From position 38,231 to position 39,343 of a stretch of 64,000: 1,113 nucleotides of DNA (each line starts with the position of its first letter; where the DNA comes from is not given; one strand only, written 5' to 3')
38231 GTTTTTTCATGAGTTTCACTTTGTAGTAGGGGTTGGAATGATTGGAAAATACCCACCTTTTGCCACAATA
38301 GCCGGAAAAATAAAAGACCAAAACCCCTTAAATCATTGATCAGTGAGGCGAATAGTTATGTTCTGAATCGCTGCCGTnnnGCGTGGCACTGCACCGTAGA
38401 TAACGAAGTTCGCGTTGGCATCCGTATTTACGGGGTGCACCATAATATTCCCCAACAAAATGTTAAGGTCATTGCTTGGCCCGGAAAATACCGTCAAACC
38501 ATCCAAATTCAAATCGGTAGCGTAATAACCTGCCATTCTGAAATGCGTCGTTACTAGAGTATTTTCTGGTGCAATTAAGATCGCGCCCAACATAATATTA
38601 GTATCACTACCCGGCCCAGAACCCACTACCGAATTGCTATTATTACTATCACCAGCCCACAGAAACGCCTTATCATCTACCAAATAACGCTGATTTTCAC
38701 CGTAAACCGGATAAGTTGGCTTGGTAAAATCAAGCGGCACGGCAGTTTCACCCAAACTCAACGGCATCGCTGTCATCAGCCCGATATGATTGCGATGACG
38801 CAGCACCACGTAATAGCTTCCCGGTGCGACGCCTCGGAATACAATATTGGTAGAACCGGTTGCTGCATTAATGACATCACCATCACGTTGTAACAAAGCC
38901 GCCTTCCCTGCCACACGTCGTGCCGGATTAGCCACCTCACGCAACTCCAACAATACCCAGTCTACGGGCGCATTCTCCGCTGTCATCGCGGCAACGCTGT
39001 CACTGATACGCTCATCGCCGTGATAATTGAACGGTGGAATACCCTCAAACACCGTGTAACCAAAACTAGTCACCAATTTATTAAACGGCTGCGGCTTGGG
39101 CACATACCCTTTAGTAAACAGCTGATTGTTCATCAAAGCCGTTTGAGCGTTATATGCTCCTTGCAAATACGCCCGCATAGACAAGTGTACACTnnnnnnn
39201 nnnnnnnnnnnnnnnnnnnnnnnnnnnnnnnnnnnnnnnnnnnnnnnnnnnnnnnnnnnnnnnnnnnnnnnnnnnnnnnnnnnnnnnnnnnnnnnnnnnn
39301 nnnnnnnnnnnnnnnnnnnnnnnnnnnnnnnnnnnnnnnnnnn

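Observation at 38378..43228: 1616-aa mosaic adhesin with seven almost sequence-identical 300-bp repeats, which looks like an actively expanding or contracting locus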

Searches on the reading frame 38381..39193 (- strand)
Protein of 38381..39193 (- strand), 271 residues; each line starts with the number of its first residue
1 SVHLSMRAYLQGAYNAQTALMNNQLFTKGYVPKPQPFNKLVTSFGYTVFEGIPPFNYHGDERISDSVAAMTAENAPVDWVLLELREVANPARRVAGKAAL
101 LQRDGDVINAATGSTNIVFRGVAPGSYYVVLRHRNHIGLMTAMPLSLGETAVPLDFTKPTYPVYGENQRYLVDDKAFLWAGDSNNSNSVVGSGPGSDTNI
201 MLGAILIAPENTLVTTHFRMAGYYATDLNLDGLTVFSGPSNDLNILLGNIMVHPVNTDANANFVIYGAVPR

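Call 19: search_protein_families(library=pfam, proteins=[window:38381-39193:-], max_evalue=10)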
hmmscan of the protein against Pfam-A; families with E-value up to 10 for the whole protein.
window:38381-39193:- (271 aa): 1 family
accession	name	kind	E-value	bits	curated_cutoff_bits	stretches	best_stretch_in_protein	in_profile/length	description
PF16967.11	TcfC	-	0.2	11.7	29.4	1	103-132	19-51/68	E-set like domain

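Call 20: search_solved_structures(query=window:38381-39193:-, max_evalue=10)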
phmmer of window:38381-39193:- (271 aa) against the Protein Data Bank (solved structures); distinct sequences matched with E-value up to 10: 0.

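Call 30: search_protein_families(library=ncbifam, proteins=[window:38381-39193:-], max_evalue=0.01)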
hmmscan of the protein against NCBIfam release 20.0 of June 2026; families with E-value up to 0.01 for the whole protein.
window:38381-39193:- (271 aa): 0 families

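Call 31: predict_structure(alignment_id=A1)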
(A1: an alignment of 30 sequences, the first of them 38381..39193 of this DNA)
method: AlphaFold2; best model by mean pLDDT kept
length: 271 residues; sequences in the alignment: 30
mean_pLDDT: 89.1   pTM: 0.89
mean pLDDT of the five models: 89.1, 87.6, 82.6, 81.6, 75.3
residues with pLDDT >= 90: 164; 70-90: 86; 50-70: 21; < 50: 0
segments of 3 or more residues with pLDDT < 50: none
pLDDT, mean of each block of 10 residues (from residue 1): 98 92 93 87 60 80 98 97 97 96 98 97 98 93 98 97 95 94 76 78 83 84 77 78 85 89 88 72
secondary structure, 60 per line:
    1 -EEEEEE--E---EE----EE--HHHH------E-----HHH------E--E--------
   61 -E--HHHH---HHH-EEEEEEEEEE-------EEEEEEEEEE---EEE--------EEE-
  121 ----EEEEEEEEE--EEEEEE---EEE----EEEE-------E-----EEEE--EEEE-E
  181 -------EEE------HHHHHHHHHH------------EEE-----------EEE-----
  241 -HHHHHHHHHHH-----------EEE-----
elements in order: E2-7 H24-27 H65-68 E76-85 E93-102 E106-108 E117-119 E125-133 E136-141 E145-147 E152-155 E169-172 E175-178 E188-190 H197-206 E219-221 E233-235 H242-252 E264-266

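Call 37: find_homologous_proteins(query=A1, max_evalue=0.00001)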
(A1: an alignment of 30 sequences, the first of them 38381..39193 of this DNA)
Query A1 (30 sequences) (271 aa, profile of the alignment): 498 proteins with E <= 0.00001 among 8000 candidates; the best 120 are listed.
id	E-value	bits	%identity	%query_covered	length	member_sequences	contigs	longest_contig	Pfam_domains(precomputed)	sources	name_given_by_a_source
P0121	7.7e-120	417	79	100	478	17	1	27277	-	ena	-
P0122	5.1e-109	382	100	89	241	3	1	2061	-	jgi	jgi:hypothetical protein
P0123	7.5e-105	368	43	100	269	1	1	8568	-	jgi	jgi:hypothetical protein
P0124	2.1e-103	363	45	100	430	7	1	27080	-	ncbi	ncbi:MAG: hypothetical protein RL122_137, partial [Pseudomonadota bacterium]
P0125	1.7e-101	357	44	100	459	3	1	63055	-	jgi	-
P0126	3.8e-99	349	46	100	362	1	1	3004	PF00028.24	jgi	jgi:hypothetical protein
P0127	2.3e-96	340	44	93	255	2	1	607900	-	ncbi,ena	-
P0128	1.7e-95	337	42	100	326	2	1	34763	-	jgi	jgi:hypothetical protein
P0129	8.4e-95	335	42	99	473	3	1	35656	PF18884.6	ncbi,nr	ncbi:MAG: hypothetical protein KKF08_06640, partial [Gammaproteobacteria bacterium]|nr:hypothetical 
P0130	1.0e-94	335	43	97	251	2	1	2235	-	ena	-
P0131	1.9e-93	330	45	99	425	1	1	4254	-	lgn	-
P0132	4.6e-93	329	42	99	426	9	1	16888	-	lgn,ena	-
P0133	1.1e-92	328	43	99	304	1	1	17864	-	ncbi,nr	ncbi:MAG: hypothetical protein KJ892_00565, partial [Gammaproteobacteria bacterium]|nr:hypothetical 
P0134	1.3e-92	328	46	100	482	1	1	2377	-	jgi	jgi:hypothetical protein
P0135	3.8e-92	326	46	100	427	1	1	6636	-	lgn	-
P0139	6.6e-91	322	42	96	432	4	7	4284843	-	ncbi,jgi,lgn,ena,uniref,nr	ncbi:hypothetical protein J9253_14420 [Thiothrix litoralis]|jgi:hypothetical protein|uniref:Uncharac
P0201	8.6e-74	266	39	97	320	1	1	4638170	-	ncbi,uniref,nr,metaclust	ncbi:hypothetical protein [Thiothrix nivea]|uniref:Uncharacterized protein n=1 Tax=Thiothrix nivea (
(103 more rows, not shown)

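Call 39: find_encoding_contigs(protein=P0122, flank=10000, max_places=10)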
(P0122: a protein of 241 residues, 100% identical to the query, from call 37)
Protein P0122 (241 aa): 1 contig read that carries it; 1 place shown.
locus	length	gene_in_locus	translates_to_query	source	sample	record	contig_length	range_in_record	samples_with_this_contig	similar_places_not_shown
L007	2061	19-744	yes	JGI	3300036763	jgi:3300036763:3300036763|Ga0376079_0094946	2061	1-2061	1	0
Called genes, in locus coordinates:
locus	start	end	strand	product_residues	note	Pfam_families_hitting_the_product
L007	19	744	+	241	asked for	-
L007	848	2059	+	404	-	?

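Call 40: find_encoding_contigs(protein=P0121, flank=10000, max_places=4)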
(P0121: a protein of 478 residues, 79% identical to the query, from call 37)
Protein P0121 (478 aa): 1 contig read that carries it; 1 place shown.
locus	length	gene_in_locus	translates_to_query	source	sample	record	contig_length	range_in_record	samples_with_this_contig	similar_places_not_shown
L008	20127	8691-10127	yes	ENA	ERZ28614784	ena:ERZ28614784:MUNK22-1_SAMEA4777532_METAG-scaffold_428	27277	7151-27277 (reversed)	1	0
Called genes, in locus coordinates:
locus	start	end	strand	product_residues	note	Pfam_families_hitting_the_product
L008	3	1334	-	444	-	?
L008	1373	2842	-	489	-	PF02113:Peptidase_S13, PF13354:Beta-lactamase2 (weak)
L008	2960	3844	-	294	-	-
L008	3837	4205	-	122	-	-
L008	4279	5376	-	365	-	PF03562:MltA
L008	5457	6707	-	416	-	PF03562:MltA, PF06725:3D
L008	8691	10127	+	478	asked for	-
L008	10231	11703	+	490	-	PF01425:Amidase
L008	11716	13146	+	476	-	PF02934:GatB_N, PF02637:GatB_Yqey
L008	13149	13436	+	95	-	PF02686:GatC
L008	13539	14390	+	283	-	PF25231:DUF7847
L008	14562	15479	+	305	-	-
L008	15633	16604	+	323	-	-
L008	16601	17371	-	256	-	PF00756:Esterase (faint), PF03096:Ndr (weak), PF00561:Abhydrolase_1, PF00975:Thioesterase (weak), PF07819:PGAP1 (weak), PF12146:Hydrolase_4, PF12697:Abhydrolase_6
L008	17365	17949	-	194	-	PF02525:Flavodoxin_2, PF03358:FMN_red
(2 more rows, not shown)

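Call 53: search_solved_structures(query=A1, max_evalue=10, show_alignments=2)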
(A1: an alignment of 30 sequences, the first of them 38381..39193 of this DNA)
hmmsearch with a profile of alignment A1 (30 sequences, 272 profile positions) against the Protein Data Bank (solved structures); distinct sequences matched with E-value up to 10: 0.

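Call 66: fold_search(model_id=the predicted structure, library=pdb)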
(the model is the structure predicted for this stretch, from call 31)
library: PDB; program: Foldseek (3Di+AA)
matches with E <= 10: 368; with E <= 0.001: 0
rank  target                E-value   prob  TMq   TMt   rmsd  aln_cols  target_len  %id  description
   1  6yoa_A                1.5e-02  0.93  0.24  0.42   9.4       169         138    7  Lig v 1 structure and the inflammatory response to the Ole e 1 protein family (released 2020-05-13)
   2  4wi0_B                3.2e-02  0.82  0.31  0.48   6.3       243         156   12  Crystal structure of Coh3ScaB-XDoc_M2ScaA complex: A C-terminal interface mutant of type II Cohesin-X-Dockerin complex (released 2015-10-07)
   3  4u3s_B                5.5e-02  0.51  0.24  0.37   6.5       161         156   15  Crystal structure of Coh3ScaB-XDoc_M1ScaA complex: A N-terminal interface mutant of type II Cohesin-X-Dockerin complex (released 2015-07-29)
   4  7b5i_AB               6.2e-02  0.11  0.16  0.12  21.3       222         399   10  Cryo-EM structure of the contractile injection system cap complex from Anabaena PCC7120 (released 2022-02-23)
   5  5aq0_A                6.6e-02  0.69  0.17  0.45   4.8        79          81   13  The structure of the Transthyretin-like domain of the first catalytic domain of the HUMAN Carboxypeptidase D (released 2016-09-28)
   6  6yoa_B                6.6e-02  0.51  0.22  0.39  11.3       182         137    8  Lig v 1 structure and the inflammatory response to the Ole e 1 protein family (released 2020-05-13)
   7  2nsm                  7.0e-02  0.69  0.16  0.12   4.9        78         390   14  Crystal structure of the human carboxypeptidase N (Kininase I) catalytic domain (released 2007-04-24)
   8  5aq0_B                8.4e-02  0.54  0.17  0.47   8.9       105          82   14  The structure of the Transthyretin-like domain of the first catalytic domain of the HUMAN Carboxypeptidase D (released 2016-09-28)
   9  5g5d_B                1.3e-01  0.63  0.33  0.51   6.0       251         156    9  Crystal Structure of the CohScaC2-XDocCipA type II complex from Clostridium thermocellum (released 2017-04-05)
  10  2b59_B                1.5e-01  0.41  0.29  0.45   6.6       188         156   13  The type II cohesin dockerin complex (released 2005-10-11)
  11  5k39_B                2.0e-01  0.47  0.34  0.53   7.0       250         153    9  THE TYPE II COHESIN DOCKERIN COMPLEX FROM CLOSTRIDIUM THERMOCELLUM (released 2017-03-29)
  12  4gqz_D                2.7e-01  0.54  0.24  0.38   9.6       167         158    8  Crystal Structure of S.CueP (released 2013-08-14)
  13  9j6z_A                2.8e-01  0.57  0.17  0.13   3.4        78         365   15  Structure of AAV8 in complex with its receptor (released 2025-07-23)
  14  4fl4_I                2.8e-01  0.35  0.23  0.20   6.9       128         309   13  Scaffoldin conformation and dynamics revealed by a ternary complex from the Clostridium thermocellum cellulosome (released 2012-06-27)
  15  1qmu_A                2.8e-01  0.30  0.17  0.13   8.6       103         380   11  Duck carboxypeptidase D domain II (released 2000-10-13)
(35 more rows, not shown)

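Call 67: find_encoding_contigs(protein=P0139, flank=7000, max_places=3)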
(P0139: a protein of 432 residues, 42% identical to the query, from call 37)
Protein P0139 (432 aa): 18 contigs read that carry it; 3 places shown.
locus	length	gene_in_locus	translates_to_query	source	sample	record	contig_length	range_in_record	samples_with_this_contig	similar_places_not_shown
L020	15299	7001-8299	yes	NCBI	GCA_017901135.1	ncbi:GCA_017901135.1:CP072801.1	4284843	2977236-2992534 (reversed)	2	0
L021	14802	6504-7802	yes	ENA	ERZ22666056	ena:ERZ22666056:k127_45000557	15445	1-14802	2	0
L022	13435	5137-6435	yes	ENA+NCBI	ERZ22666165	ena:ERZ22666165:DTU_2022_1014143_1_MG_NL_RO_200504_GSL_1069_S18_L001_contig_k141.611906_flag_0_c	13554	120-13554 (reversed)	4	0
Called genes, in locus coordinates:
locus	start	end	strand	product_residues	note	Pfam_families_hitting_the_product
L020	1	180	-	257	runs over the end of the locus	PF01209:Ubie_methyltran, PF13489:Methyltransf_23, PF13649:Methyltransf_25, PF13847:Methyltransf_31, PF08241:Methyltransf_11, PF08242:Methyltransf_12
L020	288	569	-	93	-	-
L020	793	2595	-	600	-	PF00005:ABC_tran, PF00006:ATP-synt_ab (faint), PF02463:SMC_N (faint), PF03193:RsgA_GTPase (faint), PF13175:AAA_15 (faint), PF12848:ABC_tran_Xtn, PF00005:ABC_tran, PF16326:ABC_tran_CTD, +8 more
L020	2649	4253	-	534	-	PF13191:AAA_16, PF05729:NACHT (weak), PF13401:AAA_22 (faint)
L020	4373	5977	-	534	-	-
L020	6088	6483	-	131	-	-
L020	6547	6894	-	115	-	PF04930:FUN14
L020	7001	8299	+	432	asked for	-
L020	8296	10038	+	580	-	PF27052:Lysyl_endopep_N, PF13365:Trypsin_2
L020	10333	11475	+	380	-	PF01612:DNA_pol_A_exo1, PF00570:HRDC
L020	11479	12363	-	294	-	PF01557:FAA_hydrolase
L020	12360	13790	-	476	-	PF00753:Lactamase_B, PF12706:Lactamase_B_2, PF16661:Lactamase_B_6, PF10996:Beta-Casp, PF07521:RMMBL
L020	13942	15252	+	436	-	PF01595:CNNM, PF00571:CBS (weak), PF03471:CorC_HlyC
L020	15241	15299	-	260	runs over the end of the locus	PF01925:TauE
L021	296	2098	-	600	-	PF00005:ABC_tran, PF00006:ATP-synt_ab (faint), PF02463:SMC_N (faint), PF03193:RsgA_GTPase (faint), PF12775:AAA_7 (faint), PF12848:ABC_tran_Xtn, PF00005:ABC_tran, PF16326:ABC_tran_CTD, +9 more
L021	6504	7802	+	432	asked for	-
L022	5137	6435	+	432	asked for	-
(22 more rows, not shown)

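Call 68: find_encoding_contigs(protein=P0201, flank=7000, max_places=2)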
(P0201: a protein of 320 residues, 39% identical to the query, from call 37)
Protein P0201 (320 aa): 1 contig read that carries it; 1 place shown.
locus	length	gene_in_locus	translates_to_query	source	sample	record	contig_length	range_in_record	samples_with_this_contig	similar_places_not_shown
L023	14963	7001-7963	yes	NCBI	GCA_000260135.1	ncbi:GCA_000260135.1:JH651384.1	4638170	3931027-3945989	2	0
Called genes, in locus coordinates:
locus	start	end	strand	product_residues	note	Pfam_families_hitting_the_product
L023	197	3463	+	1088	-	PF05345:He_PIG, PF18642:IMPa_helical, PF17291:M60-like_N, PF13402:Peptidase_M60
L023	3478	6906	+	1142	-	PF05345:He_PIG, PF17963:Big_9, PF05345:He_PIG, PF22842:Pel9A-like_beta_helix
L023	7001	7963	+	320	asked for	-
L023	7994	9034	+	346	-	PF05598:DUF772, PF01609:DDE_Tnp_1, PF13359:DDE_Tnp_4 (weak)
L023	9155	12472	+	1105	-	PF22633:F5_F8_type_C_2, PF18650:IMPa_N_2, PF18642:IMPa_helical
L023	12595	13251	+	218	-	PF03886:ABC_trans_aux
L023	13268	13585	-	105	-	-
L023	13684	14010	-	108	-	-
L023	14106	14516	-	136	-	-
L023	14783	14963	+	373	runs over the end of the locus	PF02405:MlaE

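Call 79: search_protein_representatives(alignment_id=A1)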
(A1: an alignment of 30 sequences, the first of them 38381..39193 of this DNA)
Query: 30 sequences, 272 profile positions. Proteins with E-value up to 0.001 (for the whole library): 13369; up to 1e-10: 9871; up to 1e-30: 3267. The best 150 are listed.
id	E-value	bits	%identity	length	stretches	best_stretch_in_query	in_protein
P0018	1.2e-121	421.2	-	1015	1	2-272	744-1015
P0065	1.5e-118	411.1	-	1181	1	2-272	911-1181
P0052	1.1e-117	408.2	-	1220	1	1-272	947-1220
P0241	2.1e-115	400.8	-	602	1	1-272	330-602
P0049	1.9e-114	397.6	-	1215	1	1-271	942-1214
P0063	9.2e-112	388.9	-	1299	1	1-271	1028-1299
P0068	2.0e-111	387.8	-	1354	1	1-272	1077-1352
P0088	1.6e-108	378.2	-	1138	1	1-271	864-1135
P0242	1.1e-106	372.2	-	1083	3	2-233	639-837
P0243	9.1e-105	365.9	-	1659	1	2-272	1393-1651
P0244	9.8e-105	365.8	-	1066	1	2-270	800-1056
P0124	6.8e-104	363.0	-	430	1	2-272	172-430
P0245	3.9e-103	360.6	-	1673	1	2-272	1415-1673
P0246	4.9e-103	360.2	-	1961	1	2-272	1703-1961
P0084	6.3e-103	359.9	-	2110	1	2-272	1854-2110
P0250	1.8e-96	338.7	-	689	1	2-272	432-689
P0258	9.7e-93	326.5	-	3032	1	2-272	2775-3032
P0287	7.5e-86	303.9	-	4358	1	2-270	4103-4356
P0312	8.7e-82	290.5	-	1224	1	2-272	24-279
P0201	2.7e-74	266.0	-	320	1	2-267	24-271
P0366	9.1e-73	261.0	-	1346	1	2-272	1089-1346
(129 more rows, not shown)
